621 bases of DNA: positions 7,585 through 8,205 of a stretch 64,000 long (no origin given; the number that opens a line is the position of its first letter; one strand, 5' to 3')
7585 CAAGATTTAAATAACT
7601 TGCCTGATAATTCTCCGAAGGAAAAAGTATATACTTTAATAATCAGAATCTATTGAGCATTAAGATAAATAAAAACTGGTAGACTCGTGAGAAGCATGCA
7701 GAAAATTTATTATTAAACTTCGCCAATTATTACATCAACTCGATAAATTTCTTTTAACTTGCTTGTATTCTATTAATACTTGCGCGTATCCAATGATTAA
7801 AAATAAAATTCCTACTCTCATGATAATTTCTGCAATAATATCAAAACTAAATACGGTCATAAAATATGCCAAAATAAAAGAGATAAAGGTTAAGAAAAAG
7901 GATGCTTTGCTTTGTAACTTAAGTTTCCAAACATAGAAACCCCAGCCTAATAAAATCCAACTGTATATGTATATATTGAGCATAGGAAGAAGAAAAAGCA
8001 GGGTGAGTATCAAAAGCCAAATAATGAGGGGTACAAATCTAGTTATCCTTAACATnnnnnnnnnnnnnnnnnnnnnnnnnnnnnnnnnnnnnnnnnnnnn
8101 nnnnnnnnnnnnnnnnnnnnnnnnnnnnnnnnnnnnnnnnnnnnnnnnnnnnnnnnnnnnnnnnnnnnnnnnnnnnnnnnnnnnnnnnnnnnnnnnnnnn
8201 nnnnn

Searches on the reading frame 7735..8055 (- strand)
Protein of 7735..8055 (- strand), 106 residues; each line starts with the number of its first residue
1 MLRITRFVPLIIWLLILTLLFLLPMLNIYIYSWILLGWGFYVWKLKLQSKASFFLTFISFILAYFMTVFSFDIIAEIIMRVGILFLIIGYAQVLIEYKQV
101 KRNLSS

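Call 32: search_protein_families(library=pfam, proteins=[window:7735-8055:-], max_evalue=10)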
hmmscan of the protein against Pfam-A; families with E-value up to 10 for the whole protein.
window:7735-8055:- (106 aa): 1 family
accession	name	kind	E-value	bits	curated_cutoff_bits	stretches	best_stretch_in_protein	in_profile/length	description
PF14007.11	YtpI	-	0.26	12.1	29.4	1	47-102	30-82/87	YtpI-like protein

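Call 57: search_protein_families(library=ncbifam, proteins=[window:7735-8055:-], max_evalue=0.001)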
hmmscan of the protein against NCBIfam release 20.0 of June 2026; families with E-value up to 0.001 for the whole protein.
window:7735-8055:- (106 aa): 0 families

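Call 83: search_protein_families(library=pfam, alignment_id=A5, max_evalue=1)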
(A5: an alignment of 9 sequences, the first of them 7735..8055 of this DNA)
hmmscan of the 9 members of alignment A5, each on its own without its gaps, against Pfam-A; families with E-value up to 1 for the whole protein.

A. member 1, window:7735-8055:- (106 aa): 1 family
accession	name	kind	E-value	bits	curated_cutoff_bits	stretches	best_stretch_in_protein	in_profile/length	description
PF14007.11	YtpI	-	0.26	12.1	29.4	1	47-102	30-82/87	YtpI-like protein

B. families by the number of members that match (of 9 scanned): 15 families
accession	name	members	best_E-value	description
PF16935.10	Hol_Tox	1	0.0038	Putative Holin-like Toxin (Hol-Tox)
PF01372.22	Melittin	1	0.012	Melittin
PF12263.13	DUF3611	1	0.017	Protein of unknown function (DUF3611)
PF25732.1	BILF1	1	0.019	Gammaherpesvirus G-protein coupled receptor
PF10745.14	DUF2530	1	0.023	Protein of unknown function (DUF2530)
PF04193.19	PQ-loop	1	0.047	PQ loop repeat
PF13789.11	DUF4181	1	0.05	Domain of unknown function (DUF4181)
PF07758.16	DUF1614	1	0.065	Protein of unknown function (DUF1614)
PF11992.13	TgpA_N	1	0.14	TgpA N-terminal domain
PF00122.25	E1-E2_ATPase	1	0.17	E1-E2 ATPase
PF14007.11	YtpI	1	0.26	YtpI-like protein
PF15444.11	TMEM247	1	0.49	Transmembrane protein 247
PF06143.16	Baculo_11_kDa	1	0.58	Baculovirus 11 kDa family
PF04224.18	DUF417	1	0.59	Protein of unknown function, DUF417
PF18160.6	SLATT_5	1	0.93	SMODS and SLOG-associating 2TM effector domain family 5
